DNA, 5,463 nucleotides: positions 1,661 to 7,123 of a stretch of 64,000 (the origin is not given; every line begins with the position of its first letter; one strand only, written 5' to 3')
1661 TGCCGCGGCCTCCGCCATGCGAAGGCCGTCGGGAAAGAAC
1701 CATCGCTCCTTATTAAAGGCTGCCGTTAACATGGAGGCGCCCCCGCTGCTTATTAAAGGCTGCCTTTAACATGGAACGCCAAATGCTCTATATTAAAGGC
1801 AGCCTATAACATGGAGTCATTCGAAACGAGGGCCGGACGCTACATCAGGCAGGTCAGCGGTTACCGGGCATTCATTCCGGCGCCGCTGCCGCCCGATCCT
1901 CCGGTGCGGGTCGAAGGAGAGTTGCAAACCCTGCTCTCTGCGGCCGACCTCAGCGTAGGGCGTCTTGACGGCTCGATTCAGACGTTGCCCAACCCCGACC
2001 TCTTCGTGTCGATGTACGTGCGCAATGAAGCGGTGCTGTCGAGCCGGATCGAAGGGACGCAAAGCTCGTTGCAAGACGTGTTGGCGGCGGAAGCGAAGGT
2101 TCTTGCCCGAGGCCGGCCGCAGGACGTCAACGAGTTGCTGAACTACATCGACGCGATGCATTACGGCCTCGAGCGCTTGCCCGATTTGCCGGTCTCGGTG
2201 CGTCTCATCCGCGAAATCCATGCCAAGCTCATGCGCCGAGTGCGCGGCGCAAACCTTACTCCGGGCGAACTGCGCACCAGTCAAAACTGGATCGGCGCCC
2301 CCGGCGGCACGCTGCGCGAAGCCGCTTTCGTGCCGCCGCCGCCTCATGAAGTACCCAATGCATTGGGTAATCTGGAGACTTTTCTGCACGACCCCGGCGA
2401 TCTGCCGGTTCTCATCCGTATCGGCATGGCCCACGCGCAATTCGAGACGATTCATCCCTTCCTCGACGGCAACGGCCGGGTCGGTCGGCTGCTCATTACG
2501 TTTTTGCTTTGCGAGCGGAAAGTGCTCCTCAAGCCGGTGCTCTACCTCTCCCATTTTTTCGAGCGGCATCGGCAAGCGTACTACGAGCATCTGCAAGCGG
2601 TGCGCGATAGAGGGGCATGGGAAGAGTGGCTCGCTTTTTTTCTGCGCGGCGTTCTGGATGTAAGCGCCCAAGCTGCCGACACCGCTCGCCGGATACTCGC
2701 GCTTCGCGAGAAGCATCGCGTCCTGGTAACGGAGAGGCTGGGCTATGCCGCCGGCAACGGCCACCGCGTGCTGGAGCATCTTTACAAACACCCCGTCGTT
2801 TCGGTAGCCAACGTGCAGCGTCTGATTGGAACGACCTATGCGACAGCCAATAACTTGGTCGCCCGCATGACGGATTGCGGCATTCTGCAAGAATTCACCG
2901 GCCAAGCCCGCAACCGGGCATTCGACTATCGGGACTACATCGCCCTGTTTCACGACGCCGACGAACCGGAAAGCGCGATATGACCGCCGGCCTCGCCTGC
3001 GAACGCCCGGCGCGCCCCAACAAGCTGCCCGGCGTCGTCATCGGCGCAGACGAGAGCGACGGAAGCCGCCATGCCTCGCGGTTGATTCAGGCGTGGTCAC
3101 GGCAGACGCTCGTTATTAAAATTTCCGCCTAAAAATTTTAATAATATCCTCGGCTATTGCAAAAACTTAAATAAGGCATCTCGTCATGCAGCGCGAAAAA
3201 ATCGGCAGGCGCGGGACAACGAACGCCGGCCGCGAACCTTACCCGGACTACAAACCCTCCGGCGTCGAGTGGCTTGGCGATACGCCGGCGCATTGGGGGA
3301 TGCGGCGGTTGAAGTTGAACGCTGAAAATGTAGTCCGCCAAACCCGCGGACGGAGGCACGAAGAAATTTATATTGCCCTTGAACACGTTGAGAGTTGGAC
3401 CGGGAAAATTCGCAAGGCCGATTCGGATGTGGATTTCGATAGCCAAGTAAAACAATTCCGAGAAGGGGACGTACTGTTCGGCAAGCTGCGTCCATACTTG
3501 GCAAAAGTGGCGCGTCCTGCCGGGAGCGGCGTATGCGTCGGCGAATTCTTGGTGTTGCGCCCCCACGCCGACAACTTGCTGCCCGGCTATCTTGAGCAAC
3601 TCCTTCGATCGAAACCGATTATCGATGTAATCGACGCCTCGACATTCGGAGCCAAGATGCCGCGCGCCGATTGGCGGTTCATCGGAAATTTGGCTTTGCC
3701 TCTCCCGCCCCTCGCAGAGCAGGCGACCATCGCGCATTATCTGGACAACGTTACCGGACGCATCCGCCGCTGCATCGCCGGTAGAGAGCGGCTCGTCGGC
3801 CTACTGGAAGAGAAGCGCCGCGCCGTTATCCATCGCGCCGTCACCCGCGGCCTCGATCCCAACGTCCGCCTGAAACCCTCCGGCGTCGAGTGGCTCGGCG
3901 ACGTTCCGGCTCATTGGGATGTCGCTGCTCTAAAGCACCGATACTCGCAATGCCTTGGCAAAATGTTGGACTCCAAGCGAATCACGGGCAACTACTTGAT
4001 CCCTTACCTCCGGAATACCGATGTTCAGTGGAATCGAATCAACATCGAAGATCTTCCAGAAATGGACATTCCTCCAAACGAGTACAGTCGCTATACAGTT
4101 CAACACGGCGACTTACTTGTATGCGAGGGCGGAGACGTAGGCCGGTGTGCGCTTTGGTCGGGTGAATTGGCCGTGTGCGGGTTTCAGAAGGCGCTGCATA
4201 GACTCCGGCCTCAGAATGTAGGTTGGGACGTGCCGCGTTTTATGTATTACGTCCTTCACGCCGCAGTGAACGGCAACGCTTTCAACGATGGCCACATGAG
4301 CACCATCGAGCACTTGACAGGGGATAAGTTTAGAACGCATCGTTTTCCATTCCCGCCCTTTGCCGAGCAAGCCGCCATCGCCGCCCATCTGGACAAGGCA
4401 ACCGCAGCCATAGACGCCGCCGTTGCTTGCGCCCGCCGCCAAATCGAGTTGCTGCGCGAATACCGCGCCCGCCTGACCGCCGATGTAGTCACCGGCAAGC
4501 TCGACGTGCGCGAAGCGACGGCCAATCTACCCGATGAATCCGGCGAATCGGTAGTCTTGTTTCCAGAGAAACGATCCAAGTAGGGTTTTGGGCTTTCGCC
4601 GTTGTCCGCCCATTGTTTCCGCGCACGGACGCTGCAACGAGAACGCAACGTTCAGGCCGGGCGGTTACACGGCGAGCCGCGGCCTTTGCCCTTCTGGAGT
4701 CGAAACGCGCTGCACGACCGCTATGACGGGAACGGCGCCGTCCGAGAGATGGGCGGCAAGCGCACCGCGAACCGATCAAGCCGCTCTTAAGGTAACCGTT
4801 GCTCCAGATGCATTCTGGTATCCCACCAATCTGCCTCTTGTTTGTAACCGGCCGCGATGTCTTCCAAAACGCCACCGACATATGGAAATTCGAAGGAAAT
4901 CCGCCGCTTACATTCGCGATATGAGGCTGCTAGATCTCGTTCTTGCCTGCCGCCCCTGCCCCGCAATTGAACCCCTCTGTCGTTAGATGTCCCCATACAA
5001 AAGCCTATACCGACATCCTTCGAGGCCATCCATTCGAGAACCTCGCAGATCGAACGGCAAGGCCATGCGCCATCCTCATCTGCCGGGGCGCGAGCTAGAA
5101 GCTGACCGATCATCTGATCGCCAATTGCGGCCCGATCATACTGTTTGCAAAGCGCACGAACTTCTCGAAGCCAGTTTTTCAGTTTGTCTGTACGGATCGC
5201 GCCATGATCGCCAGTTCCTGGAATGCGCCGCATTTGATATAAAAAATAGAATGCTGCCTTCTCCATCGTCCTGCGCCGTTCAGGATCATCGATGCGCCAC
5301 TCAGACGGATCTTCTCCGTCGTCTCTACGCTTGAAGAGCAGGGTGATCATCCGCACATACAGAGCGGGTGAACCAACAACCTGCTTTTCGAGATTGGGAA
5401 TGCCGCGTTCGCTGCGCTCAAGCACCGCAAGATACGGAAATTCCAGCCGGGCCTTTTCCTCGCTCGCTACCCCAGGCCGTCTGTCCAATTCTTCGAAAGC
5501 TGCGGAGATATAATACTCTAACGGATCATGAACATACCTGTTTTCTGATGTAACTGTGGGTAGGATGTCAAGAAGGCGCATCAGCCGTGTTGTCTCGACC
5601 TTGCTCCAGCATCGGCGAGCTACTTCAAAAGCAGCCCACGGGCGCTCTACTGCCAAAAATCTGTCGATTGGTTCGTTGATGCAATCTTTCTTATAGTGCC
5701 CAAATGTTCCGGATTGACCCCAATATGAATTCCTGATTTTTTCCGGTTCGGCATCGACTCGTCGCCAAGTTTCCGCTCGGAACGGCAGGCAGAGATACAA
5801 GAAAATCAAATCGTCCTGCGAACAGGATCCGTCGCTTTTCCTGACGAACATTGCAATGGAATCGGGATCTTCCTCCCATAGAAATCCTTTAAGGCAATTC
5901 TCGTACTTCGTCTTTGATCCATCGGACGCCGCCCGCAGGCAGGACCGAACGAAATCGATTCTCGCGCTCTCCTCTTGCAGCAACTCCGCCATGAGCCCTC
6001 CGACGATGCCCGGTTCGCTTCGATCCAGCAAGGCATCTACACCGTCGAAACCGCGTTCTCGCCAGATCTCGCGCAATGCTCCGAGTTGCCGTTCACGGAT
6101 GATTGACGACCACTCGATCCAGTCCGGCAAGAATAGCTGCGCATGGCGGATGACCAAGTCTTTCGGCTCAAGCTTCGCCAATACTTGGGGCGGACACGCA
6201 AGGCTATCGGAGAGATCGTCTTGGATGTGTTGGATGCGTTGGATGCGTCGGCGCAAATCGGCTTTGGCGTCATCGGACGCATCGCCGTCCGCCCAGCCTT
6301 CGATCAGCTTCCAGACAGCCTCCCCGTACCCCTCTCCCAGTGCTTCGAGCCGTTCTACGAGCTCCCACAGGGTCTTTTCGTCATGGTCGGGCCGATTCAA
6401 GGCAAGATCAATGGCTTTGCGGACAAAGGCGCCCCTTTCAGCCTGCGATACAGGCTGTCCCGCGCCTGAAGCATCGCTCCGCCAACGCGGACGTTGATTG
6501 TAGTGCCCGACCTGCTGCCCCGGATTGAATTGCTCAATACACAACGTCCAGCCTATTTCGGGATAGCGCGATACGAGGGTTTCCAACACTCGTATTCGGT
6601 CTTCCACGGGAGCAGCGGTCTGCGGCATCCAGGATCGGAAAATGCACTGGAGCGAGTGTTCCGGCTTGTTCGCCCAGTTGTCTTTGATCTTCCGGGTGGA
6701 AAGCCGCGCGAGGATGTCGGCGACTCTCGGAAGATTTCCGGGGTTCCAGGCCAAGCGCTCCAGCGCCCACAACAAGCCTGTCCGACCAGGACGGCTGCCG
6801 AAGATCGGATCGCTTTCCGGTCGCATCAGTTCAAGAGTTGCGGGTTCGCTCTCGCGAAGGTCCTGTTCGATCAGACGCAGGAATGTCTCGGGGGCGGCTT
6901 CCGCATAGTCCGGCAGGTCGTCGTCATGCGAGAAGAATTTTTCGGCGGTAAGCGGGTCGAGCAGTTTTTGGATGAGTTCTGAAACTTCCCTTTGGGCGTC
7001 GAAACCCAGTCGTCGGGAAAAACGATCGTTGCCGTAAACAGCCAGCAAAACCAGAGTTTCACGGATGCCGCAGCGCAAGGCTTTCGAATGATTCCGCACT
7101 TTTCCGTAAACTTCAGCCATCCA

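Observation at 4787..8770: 1327-aa HigA-type HTH fused to about 1250 aa of unassignable sequence, under a consensus promoter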

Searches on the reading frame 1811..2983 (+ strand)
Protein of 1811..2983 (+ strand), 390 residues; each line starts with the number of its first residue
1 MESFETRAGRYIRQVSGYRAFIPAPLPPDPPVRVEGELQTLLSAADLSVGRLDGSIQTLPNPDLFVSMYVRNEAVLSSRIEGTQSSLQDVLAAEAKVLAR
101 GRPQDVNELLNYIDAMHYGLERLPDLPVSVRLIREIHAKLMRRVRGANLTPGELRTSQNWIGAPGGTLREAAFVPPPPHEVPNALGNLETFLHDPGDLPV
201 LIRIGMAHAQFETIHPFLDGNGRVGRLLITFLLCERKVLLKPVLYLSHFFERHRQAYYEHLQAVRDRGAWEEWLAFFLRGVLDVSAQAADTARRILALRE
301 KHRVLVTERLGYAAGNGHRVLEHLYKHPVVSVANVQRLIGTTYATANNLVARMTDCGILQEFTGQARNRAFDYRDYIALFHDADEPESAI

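Call 12: search_protein_families(library=pfam, proteins=[window:1811-2983:+], max_evalue=0.001)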
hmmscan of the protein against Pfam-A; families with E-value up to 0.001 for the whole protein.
window:1811-2983:+ (390 aa): 3 families
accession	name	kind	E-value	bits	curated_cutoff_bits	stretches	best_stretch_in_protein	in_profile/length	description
PF13784.11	Fic_N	-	3.3e-26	91.6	26.7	1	41-121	3-82/82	Fic/DOC family N-terminal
PF02661.23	Fic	-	9.1e-21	74.9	24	1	128-233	2-93/93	Fic/DOC family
PF11972.14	HTH_13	-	0.00048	20.5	26.1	0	319-370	3-50/54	HTH DNA binding domain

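Call 95: search_protein_families(library=padloc, proteins=[window:1811-2980:+], max_evalue=0.001)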
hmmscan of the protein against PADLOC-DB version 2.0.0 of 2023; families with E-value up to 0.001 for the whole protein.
window:1811-2980:+ (390 aa): 7 families
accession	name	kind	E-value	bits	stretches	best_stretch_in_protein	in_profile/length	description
PDLC03963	SoFic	-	5.1e-118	392.6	1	17-381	5-359/361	-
PDLC04966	PDC-S24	-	2.4e-17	61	1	149-264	250-368/497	-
PDLC04840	PDC-S04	-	5.5e-17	60.2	1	74-238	16-179/227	-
PDLC04837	PDC-S04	-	5.8e-16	56.5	1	77-263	33-207/234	-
PDLC04836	PDC-S04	-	8e-16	55.9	1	77-267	33-215/244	-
PDLC04839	PDC-S04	-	4.6e-09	34.2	1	165-264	91-186/205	-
PDLC04838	PDC-S04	-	0.00056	17.7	0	205-236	134-165/209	-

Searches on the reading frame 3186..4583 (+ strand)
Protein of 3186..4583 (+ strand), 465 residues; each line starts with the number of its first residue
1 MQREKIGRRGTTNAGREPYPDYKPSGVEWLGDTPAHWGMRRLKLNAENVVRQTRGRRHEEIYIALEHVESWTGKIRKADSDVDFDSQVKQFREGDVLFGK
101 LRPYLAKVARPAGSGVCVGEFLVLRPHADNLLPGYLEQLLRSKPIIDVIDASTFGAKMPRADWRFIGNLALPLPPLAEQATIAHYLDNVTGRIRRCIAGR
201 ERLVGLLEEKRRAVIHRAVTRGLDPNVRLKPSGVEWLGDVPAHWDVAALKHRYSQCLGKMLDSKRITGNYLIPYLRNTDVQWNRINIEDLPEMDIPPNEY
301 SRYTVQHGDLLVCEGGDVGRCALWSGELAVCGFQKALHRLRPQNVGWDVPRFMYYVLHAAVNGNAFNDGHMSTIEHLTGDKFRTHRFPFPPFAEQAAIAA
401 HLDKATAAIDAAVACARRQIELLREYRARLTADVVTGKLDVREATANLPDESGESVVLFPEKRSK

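Call 12: search_protein_families(library=pfam, proteins=[window:3186-4583:+], max_evalue=0.001)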
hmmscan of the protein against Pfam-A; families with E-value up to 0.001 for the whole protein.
window:3186-4583:+ (465 aa): 1 family
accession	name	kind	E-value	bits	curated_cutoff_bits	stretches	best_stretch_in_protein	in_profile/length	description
PF01420.25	Methylase_S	-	3.5e-12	47.3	22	1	258-409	18-156/168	Type I restriction modification DNA specificity domain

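Call 95: search_protein_families(library=padloc, proteins=[window:3186-4580:+], max_evalue=0.001)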
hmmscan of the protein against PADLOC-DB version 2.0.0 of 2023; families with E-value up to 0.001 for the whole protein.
window:3186-4580:+ (465 aa): 109 families (the best 25 are shown)
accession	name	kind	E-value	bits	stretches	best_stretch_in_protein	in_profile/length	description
PDLC03072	Specificity_I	-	1.3e-100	335.6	1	17-446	4-444/448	Type I specificity subunit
PDLC03105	Specificity_I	-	3.9e-100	334.4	1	18-446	6-442/448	Type I specificity subunit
PDLC03090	Specificity_I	-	2.5e-73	245.8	1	18-441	3-433/434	Type I specificity subunit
PDLC03083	Specificity_I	-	1.1e-64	216.8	3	22-198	507-680/717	Type I specificity subunit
PDLC03073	Specificity_I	-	5.9e-58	195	2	91-445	82-434/437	Type I specificity subunit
PDLC03140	Specificity_I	-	7.2e-57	191.9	1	19-443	4-416/418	Type I specificity subunit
PDLC03191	Specificity_I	-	2.1e-54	183.4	2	19-253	11-250/436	Type I specificity subunit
PDLC03189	Specificity_I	-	7e-48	161.6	2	133-381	109-359/459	Type I specificity subunit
PDLC03174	Specificity_I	-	5.6e-41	138.8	1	160-444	160-440/468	Type I specificity subunit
PDLC03100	Specificity_I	-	4e-39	133.2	1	60-426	35-383/392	Type I specificity subunit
PDLC03162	Specificity_I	-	5.8e-38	128.8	1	88-450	69-427/431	Type I specificity subunit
PDLC03142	Specificity_I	-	6.5e-38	128.7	1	152-445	174-465/483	Type I specificity subunit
PDLC03069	Specificity_I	-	3.4e-37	126.5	1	53-361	19-311/387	Type I specificity subunit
PDLC03147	Specificity_I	-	4.8e-37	125.8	1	170-444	153-430/431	Type I specificity subunit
PDLC03127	Specificity_I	-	5.4e-36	122.5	2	62-373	40-385/571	Type I specificity subunit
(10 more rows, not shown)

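Call 96: search_protein_families(library=pfam, proteins=[window:3186-4580:+], max_evalue=0.01)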
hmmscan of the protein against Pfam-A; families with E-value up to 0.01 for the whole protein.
window:3186-4580:+ (465 aa): 1 family
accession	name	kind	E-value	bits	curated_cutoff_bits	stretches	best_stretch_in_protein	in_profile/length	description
PF01420.25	Methylase_S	-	3.5e-12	47.3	22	2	258-409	18-156/168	Type I restriction modification DNA specificity domain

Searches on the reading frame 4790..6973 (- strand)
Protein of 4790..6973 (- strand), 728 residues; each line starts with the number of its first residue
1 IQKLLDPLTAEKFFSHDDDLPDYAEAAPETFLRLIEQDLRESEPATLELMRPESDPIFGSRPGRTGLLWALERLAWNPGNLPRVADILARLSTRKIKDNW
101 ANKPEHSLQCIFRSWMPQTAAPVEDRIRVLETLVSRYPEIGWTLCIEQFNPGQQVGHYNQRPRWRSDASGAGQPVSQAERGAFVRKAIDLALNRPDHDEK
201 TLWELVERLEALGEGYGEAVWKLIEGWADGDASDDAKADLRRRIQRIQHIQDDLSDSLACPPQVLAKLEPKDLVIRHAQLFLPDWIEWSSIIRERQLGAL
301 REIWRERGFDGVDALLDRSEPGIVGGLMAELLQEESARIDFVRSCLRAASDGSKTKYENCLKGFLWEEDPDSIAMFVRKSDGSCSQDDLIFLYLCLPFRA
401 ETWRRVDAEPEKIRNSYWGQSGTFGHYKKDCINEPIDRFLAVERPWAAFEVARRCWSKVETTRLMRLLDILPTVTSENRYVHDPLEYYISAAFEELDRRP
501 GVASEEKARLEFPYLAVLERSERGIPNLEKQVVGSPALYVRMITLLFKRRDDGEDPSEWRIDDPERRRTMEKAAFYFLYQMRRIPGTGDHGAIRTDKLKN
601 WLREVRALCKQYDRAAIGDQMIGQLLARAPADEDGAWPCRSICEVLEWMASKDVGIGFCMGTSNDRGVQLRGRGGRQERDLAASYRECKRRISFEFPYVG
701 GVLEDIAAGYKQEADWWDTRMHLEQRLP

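Call 49: predict_structure(alignment_id=A4)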
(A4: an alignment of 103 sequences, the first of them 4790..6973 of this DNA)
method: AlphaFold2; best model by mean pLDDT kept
length: 728 residues; sequences in the alignment: 103
mean_pLDDT: 90.7   pTM: 0.74
mean pLDDT of the five models: 90.7, 89.4, 89.4, 88.9, 88.5
residues with pLDDT >= 90: 531; 70-90: 166; 50-70: 29; < 50: 2
segments of 3 or more residues with pLDDT < 50: none
pLDDT, mean of each block of 10 residues (from residue 1): 85 90 95 96 91 68 92 95 98 91 94 93 96 97 95 78 79 82 96 95 93 88 96 94 88 76 94 93 73 93 96 95 95 91 93 92 89 77 82 92 91 94 82 94 94 94 96 74 77 95 95 89 92 96 95 90 90 91 92 96 98 97 96 91 98 98 84 87 96 96 97 93 76
secondary structure, 60 per line:
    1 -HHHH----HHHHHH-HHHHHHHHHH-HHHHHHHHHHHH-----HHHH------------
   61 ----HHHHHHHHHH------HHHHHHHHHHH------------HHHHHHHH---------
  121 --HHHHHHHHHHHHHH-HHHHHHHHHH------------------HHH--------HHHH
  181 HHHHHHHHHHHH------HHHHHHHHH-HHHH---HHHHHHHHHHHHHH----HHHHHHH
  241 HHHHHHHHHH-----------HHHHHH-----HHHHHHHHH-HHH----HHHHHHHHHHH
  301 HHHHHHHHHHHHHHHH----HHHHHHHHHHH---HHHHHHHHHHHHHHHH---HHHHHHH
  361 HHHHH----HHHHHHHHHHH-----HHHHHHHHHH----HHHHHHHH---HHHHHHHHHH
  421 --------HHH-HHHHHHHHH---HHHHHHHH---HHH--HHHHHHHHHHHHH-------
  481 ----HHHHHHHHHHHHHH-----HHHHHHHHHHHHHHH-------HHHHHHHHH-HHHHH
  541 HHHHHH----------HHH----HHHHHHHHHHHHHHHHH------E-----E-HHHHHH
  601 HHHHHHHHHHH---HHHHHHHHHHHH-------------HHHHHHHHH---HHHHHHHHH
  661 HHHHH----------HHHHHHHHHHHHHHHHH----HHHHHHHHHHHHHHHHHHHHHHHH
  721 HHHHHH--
elements in order (helices of 4 or more, strands of 3 or more residues): H2-5 H10-15 H17-26 H28-39 H45-48 H65-74 H81-91 H104-111 H123-136 H138-147 H177-192 H199-207 H209-212 H216-229 H234-250 H262-267 H273-281 H290-316 H321-331 H335-350 H354-365 H370-380 H386-395 H400-407 H411-420 H433-441 H445-452 H461-473 H485-498 H504-518 H526-534 H536-546 H564-580 H595-611 H615-626 H640-648 H652-665 H676-692 H697-726

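Call 70: fold_search(model_id=the predicted structure, library=pdb)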
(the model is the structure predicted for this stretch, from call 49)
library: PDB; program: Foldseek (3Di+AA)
matches with E <= 10: 996; with E <= 0.001: 5
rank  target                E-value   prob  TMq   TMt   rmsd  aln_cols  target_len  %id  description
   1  4c0o_A                3.6e-04  1.00  0.30  0.27  13.9       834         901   11  Transportin 3 in complex with phosphorylated ASF/SF2 (released 2014-01-22)
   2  6igx_B                6.4e-04  1.00  0.21  0.21  19.9       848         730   11  Crystal structure of human CAP-G in complex with CAP-H (released 2019-03-13)
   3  8cwy_A                6.6e-04  0.97  0.10  0.14  24.8       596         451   12  Accurate computational design of genetically encoded 3D protein crystals (released 2023-11-01)
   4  6aho                  7.9e-04  1.00  0.24  0.21  19.1       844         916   11  Crystal structure of Kap114p (released 2019-10-23)
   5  9b3f_A                7.9e-04  1.00  0.20  0.17  19.2       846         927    9  Cryo-EM structure of yeast (Nap1)2-H2A-H2B-Kap114 (released 2024-11-27)
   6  2z5k_A                1.0e-03  1.00  0.21  0.20  20.8       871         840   12  Complex of Transportin 1 with TAP NLS (released 2007-10-23)
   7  8qyz_F                1.1e-03  1.00  0.21  0.18  18.8       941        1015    9  Crystal structure of hiNES2 in complex with Xpo1 and RanGTP (released 2024-11-06)
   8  8rcn_B                1.1e-03  0.97  0.14  0.09  29.8       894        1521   12  CryoEM structure of mTORC1 with a paediatric kidney cancer-associated 1455-EWED-1458 duplication in mTOR, Focused regi (released 2024-09-11)
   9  8f0x_A                1.2e-03  1.00  0.29  0.25  16.1       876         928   10  Cryo-EM structure of Kap114 bound to H2A-H2B (released 2023-07-26)
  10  8qyz_C                1.3e-03  1.00  0.23  0.19  19.2       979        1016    8  Crystal structure of hiNES2 in complex with Xpo1 and RanGTP (released 2024-11-06)
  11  8q9t_E                1.3e-03  0.98  0.15  0.12  32.6       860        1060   10  CryoEM structure of a S. Cerevisiae Ski238 complex bound to RNA (released 2023-11-29)
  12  9hfl_A                1.4e-03  1.00  0.24  0.20  17.6       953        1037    8  Cryo-EM structure of the human snRNA export complex comprising CBC-PHAX-CRM1-RanGTP and capped-RNA (released 2025-07-16)
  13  5me3_A                1.5e-03  0.98  0.17  0.14  25.5       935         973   12  Structure of the Scc2 C-terminus (released 2017-01-11)
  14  7dkh_A                1.6e-03  0.99  0.17  0.14  31.3       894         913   12  Crystal structure of the Ctr9/Paf1/Cdc73/Rtf1 quaternary complex (released 2021-11-24)
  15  2ot8_B                1.7e-03  0.99  0.18  0.17  22.6       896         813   11  Karyopherin Beta2/Transportin-hnRNPM NLS Complex (released 2007-04-10)
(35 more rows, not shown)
